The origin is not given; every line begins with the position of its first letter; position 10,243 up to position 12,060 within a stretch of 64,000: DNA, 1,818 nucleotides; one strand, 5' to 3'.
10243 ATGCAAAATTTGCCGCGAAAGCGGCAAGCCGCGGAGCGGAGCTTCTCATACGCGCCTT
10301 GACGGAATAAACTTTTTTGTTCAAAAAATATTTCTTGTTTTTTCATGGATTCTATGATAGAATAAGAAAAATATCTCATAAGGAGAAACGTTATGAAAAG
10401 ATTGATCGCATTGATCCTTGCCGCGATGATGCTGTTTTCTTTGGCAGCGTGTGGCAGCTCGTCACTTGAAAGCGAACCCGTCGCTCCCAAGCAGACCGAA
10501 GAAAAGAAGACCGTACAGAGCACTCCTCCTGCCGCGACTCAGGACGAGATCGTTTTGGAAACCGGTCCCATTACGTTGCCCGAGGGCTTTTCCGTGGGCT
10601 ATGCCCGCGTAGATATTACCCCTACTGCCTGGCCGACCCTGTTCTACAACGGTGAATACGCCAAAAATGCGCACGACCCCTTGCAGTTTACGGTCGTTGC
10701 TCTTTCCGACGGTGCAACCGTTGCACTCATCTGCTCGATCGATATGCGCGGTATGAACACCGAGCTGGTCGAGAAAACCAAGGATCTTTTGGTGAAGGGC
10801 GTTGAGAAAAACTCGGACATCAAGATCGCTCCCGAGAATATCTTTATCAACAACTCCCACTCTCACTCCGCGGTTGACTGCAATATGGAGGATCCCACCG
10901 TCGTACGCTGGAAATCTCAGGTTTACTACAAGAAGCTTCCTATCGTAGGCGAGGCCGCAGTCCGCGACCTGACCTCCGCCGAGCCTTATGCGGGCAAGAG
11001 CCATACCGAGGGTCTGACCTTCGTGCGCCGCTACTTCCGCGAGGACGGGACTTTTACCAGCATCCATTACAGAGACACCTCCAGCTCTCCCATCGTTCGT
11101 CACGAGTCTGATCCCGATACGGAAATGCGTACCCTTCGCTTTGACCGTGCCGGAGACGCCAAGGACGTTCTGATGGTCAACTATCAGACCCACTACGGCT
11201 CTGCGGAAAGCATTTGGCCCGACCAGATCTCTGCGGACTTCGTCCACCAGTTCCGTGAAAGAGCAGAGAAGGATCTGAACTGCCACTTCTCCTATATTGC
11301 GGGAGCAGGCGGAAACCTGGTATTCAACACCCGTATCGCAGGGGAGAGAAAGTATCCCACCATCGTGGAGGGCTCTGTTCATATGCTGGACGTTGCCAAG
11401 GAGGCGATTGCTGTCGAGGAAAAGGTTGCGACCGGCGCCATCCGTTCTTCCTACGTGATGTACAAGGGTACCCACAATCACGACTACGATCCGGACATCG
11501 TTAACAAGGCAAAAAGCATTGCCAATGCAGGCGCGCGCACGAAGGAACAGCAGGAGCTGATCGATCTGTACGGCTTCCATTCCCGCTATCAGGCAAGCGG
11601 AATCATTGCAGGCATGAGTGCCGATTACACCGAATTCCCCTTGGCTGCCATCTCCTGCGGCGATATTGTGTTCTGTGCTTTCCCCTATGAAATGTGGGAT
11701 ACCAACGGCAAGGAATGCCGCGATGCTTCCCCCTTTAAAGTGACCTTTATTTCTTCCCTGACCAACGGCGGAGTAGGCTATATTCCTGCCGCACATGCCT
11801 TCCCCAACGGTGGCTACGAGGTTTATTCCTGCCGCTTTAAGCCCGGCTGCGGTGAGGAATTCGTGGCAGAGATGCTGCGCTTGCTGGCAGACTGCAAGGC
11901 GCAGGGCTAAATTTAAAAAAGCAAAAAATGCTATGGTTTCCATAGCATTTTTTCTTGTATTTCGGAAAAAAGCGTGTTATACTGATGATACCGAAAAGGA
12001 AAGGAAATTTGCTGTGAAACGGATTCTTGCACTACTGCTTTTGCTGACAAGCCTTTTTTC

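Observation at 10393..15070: Three tandem ceramidase-like lipoprotein paralogs with duplicated terminator-promoter-RBS modules (six family members in 64 kb)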

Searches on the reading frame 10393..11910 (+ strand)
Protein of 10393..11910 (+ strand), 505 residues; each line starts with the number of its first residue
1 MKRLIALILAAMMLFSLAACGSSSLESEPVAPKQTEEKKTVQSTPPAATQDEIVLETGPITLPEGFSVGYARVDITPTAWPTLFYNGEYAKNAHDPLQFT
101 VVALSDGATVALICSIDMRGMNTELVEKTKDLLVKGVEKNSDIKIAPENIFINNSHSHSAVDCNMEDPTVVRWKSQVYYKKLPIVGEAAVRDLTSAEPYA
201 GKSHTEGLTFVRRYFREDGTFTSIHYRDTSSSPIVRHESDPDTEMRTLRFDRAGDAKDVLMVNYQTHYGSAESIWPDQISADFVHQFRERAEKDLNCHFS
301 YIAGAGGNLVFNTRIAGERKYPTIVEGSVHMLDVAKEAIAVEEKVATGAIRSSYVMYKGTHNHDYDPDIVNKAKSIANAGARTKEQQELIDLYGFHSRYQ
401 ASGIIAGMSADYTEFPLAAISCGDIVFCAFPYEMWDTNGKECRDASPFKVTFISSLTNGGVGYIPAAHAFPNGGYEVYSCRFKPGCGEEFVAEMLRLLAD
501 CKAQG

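Call 7: search_protein_families(library=pfam, proteins=[window:10393-11910:+], max_evalue=1)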
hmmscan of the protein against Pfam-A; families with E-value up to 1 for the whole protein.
window:10393-11910:+ (505 aa): 2 families
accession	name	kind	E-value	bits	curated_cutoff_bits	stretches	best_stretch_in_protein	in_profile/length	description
PF23379.1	DUF7096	-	0.08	13.2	27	1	1-52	1-51/208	Domain of unknown function (DUF7096)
PF04734.18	Ceramidase_alk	-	0.08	12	32.1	1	131-270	68-206/509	Neutral/alkaline non-lysosomal ceramidase, N-terminal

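Call 9: search_protein_families(library=ncbifam, proteins=[window:10393-11910:+], max_evalue=1)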
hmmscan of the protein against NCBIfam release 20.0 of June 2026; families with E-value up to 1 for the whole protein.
window:10393-11910:+ (505 aa): 7 families
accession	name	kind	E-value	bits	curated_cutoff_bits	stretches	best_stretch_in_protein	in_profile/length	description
NF058647.1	lipo_LytA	equivalog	0.0078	16.4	110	1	1-39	1-40/107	acidic lipoprotein LytA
NF050142.1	PG1828_fam_lipo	equivalog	0.024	15.3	50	1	1-48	1-48/59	PG1828 family lipoprotein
NF053527.1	lipo_Cory_WKLS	subfamily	0.038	13.9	105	1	6-50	2-50/166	WKL family lipoprotein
NF047408.1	SA0632_fam_LP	equivalog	0.079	12.6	70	1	1-23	1-21/68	SA0632 family lipoprotein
NF041193.1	lipo_SP0191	subfamily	0.11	12.5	75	1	1-54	1-52/190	SP0191 family lipoprotein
NF033216.1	lipo_YgdI_YgdR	subfamily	0.13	12.2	42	1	2-24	1-23/71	YgdI/YgdR family lipoprotein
NF047847.2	SS_mature_LptM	equivalog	0.57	10.3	27.7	0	1-21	1-21/31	LPS translocon maturation chaperone LptM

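Call 17: find_homologous_proteins(query=window:10393-11910:+, max_evalue=0.001)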
Query window:10393-11910:+ (505 aa): 206 proteins with E <= 0.001 among 8000 candidates; the best 120 are listed.
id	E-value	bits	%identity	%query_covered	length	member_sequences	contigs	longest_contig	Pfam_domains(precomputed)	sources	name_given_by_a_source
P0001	0.0e+0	1161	100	100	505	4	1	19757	-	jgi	-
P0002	5.8e-278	940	80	100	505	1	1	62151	-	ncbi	-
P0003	4.6e-271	918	77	100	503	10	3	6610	-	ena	-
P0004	3.9e-268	908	81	90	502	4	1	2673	-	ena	-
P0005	4.8e-263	891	77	100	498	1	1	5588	-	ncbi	-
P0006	1.9e-262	889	74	100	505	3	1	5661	-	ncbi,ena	-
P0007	1.0e-261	887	77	100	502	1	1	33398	-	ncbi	-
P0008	1.1e-261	887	75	100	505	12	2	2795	-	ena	-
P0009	7.7e-245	831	76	93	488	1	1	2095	-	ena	-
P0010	7.5e-198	676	60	99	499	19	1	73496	-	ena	-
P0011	3.6e-196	671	59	99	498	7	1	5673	-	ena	-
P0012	8.2e-186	637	57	99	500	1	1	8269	-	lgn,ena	-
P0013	7.8e-183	627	57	99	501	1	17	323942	-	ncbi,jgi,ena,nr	ncbi:MAG: hypothetical protein E7580_01360 [Ruminococcaceae bacterium]|nr:hypothetical protein [Osci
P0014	1.0e-182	626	57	99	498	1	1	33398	-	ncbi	-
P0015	1.7e-182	626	58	95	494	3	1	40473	-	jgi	-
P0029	1.7e-129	451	48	100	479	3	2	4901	PF04734.19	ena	-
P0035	2.5e-121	424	44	99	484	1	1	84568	-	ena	-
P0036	4.3e-121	423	45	99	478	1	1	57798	PF04734.19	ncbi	-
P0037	1.3e-120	421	45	99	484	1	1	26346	PF04734.19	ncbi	-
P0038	1.8e-120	421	45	99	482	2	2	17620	PF04734.19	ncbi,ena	-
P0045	2.9e-119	417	45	100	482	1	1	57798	PF04734.19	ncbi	-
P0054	9.5e-118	412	45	100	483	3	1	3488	PF04734.19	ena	-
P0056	3.6e-117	410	44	99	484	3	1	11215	PF04734.19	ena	-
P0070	2.0e-115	404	43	99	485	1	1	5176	PF04734.19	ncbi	-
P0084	8.5e-113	396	43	99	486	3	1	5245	PF04734.19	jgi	-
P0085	8.7e-113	396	43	89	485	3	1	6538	PF04734.19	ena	-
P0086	2.1e-112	394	43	100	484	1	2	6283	PF04734.19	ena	-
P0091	4.1e-111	390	42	99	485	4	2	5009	PF04734.19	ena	-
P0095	5.6e-110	386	43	88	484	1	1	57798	PF04734.19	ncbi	-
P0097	9.2e-110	386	43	99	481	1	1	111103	PF04734.19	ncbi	-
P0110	3.4e-107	377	41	100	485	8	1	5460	PF04734.19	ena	-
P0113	5.7e-106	373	41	99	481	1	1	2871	PF04734.19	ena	-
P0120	8.4e-101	356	42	99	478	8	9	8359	PF04734.19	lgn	-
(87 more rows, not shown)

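Call 21: search_solved_structures(query=A1, max_evalue=10, show_alignments=2)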
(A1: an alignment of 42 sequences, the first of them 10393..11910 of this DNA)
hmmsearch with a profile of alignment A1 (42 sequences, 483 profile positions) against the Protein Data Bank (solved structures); distinct sequences matched with E-value up to 10: 5.
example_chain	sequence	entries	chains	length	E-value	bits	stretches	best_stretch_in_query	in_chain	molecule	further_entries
4wgk_A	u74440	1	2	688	6.8e-10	41.3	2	57-236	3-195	Neutral ceramidase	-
2zws_A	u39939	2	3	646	0.14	13.9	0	106-161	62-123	Neutral ceramidase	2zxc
8ci5_A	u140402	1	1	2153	0.14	13.9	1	248-380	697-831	RNA-directed RNA polymerase L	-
9xf5_A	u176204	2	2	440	0.85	11.3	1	1-51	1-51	ABC transporter substrate-binding protein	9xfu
8cqv_A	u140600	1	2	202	1.9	10.2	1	121-186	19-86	Nitroreductase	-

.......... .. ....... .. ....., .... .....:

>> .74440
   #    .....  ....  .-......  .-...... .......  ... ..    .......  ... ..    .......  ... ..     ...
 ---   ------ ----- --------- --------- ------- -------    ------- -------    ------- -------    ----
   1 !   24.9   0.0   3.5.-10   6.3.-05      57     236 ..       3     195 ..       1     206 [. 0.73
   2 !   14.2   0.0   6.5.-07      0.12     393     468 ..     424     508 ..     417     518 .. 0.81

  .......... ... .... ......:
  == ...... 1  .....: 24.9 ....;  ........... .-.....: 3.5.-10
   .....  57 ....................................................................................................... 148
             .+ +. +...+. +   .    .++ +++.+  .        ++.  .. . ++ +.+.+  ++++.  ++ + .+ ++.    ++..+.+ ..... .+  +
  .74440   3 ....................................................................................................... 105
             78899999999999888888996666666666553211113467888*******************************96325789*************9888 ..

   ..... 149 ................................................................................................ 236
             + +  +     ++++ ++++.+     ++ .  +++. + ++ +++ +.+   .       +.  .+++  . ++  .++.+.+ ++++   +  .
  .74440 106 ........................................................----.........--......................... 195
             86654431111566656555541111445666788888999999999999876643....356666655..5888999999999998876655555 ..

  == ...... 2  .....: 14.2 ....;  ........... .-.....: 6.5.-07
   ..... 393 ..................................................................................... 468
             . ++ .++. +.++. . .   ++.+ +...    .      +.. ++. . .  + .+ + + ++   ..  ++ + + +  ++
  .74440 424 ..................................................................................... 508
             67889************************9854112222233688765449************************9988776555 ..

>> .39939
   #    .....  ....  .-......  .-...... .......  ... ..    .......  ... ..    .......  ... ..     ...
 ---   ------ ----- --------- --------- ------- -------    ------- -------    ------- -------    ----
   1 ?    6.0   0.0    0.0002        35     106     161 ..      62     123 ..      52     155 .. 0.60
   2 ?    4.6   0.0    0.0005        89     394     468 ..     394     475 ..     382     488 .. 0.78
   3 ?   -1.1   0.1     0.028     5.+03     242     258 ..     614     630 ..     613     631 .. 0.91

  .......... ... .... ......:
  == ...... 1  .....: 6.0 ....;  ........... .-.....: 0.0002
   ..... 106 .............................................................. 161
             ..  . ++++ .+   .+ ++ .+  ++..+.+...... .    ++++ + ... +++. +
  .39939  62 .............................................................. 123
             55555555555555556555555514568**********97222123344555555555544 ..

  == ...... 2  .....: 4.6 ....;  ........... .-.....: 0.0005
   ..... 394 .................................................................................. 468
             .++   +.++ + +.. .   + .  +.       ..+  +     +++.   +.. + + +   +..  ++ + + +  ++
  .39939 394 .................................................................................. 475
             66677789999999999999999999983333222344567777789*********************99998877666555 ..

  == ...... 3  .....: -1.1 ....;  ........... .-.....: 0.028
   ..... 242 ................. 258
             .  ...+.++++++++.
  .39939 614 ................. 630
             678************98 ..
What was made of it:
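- A family profile hits 4wgk at E 6.8e-10 in two stretches (call 21).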

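Call 27: predict_structure(alignment_id=A1)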
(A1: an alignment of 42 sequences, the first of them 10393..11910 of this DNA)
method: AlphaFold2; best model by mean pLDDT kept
length: 505 residues; sequences in the alignment: 42
mean_pLDDT: 86.4   pTM: 0.84
mean pLDDT of the five models: 86.4, 86.1, 85.1, 84.2, 84.2
residues with pLDDT >= 90: 302; 70-90: 150; 50-70: 22; < 50: 31
segments of 3 or more residues with pLDDT < 50: 20-50
pLDDT, mean of each block of 10 residues (from residue 1): 78 66 35 33 37 69 96 96 86 95 98 92 90 93 92 88 91 95 95 98 85 90 80 90 92 97 76 85 92 97 79 83 85 95 97 95 94 95 93 91 91 93 95 82 95 82 88 87 93 97 95
secondary structure, 60 per line:
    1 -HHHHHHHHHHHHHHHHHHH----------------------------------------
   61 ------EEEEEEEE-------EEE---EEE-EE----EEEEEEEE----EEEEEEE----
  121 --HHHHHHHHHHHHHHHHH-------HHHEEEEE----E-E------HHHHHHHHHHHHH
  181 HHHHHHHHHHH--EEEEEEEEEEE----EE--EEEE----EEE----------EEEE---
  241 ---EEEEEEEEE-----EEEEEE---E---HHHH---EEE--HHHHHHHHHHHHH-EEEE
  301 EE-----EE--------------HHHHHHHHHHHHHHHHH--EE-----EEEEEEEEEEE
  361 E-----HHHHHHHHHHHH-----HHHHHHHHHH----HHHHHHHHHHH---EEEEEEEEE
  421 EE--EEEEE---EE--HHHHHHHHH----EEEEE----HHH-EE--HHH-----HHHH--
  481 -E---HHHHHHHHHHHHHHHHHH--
elements in order: H2-20 E67-74 E82-84 E88-90 E98-105 E110-116 H123-139 E150-154 H168-191 E194-204 E213-216 E221-223 E234-237 E244-252 E258-263 H271-274 E278-280 H283-295 E297-302 H324-340 E350-361 H367-378 H384-393 H398-408 E412-422 E425-429 H437-445 E450-454 H475-478 H486-503
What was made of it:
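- The AF2 model (pLDDT 86.4, pTM 0.84, call 27) matches only human and Pseudomonas neutral ceramidases in PDB (E 4e-20 and 2e-17, TMq ~0.6).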

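Call 31: fold_search(model_id=the predicted structure, library=pdb)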
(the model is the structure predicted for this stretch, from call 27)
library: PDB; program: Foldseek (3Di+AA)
matches with E <= 10: 848; with E <= 0.001: 4
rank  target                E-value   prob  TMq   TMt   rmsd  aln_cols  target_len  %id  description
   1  4wgk_A                4.0e-20  1.00  0.59  0.46   7.6       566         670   14  Crystal structure of human neutral ceramidase with Zn-bound phosphate (released 2015-07-08)
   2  4wgk_B                7.5e-20  1.00  0.60  0.46   7.5       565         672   14  Crystal structure of human neutral ceramidase with Zn-bound phosphate (released 2015-07-08)
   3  2zxc_A                1.7e-17  1.00  0.61  0.49   7.8       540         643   12  Ceramidase complexed with C2 (released 2009-02-03)
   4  2zws                  1.9e-17  1.00  0.61  0.50   7.9       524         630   12  Crystal Structure Analysis of neutral ceramidase from Pseudomonas aeruginosa (released 2009-03-03)
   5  7sqv_A                2.1e-03  0.16  0.13  0.12  25.6       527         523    9  Goslar chimallin C1 localized reconstruction (released 2022-07-27)
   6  7fiw_A                8.5e-03  0.13  0.13  0.10  24.1       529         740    8  Crystal structure of the complex formed by Wolbachia cytoplasmic incompatibility factors CidAwMel(ST) and CidBND1-ND2  (released 2022-04-06)
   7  3aj3                  1.1e-02  0.23  0.15  0.23  17.7       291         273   10  Crystal structure of selenomethionine substituted 4-pyridoxolactonase from Mesorhizobium loti (released 2011-05-25)
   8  5j42_A                1.1e-02  0.18  0.10  0.16  13.9       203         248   10  Crystal structure of m2hTDP2-CAT in complex with a small molecule inhibitor (released 2016-05-04)
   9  8viz_G                1.6e-02  0.12  0.12  0.09  28.4       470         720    8  Structure of full-length gelsolin bound to the barbed end of F-actin (released 2024-10-16)
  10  2xsw_A                2.4e-02  0.21  0.11  0.15  15.3       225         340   10  Crystal structure of human INPP5E (released 2010-11-17)
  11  7squ_A                2.4e-02  0.08  0.12  0.12  25.5       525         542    8  Goslar chimallin C4 tetramer localized reconstruction (released 2022-07-27)
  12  7sqt_A                2.4e-02  0.08  0.12  0.11  25.5       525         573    8  Goslar chimallin cubic (O, 24mer) assembly (released 2022-07-27)
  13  4fpv_B                3.4e-02  0.15  0.10  0.16  14.1       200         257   11  Crystal structure of D. rerio TDP2 complexed with single strand DNA product (released 2012-10-31)
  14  9jvt_V                3.6e-02  0.06  0.11  0.13  25.8       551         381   10  Structure of the C-terminal 4 domains (V4-V6-HP) villin bound to an actin (released 2025-10-15)
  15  2xsw_B                4.0e-02  0.18  0.11  0.16  15.0       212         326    7  Crystal structure of human INPP5E (released 2010-11-17)
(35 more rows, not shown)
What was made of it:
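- On Neutral/alkaline non-lysosomal ceramidase (PF04734; ASAH2/PaCD type): Calls 27 and 31: a confident AF2 model.
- Closest known: Neutral. Same: Same catalytic-domain fold (Foldseek E 4e-20 and 2e-17, TMq ~0.6, call 31).
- The next hit has E 2e-3 (call 31). Identity to the ceramidases is 12-14% (call 31).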
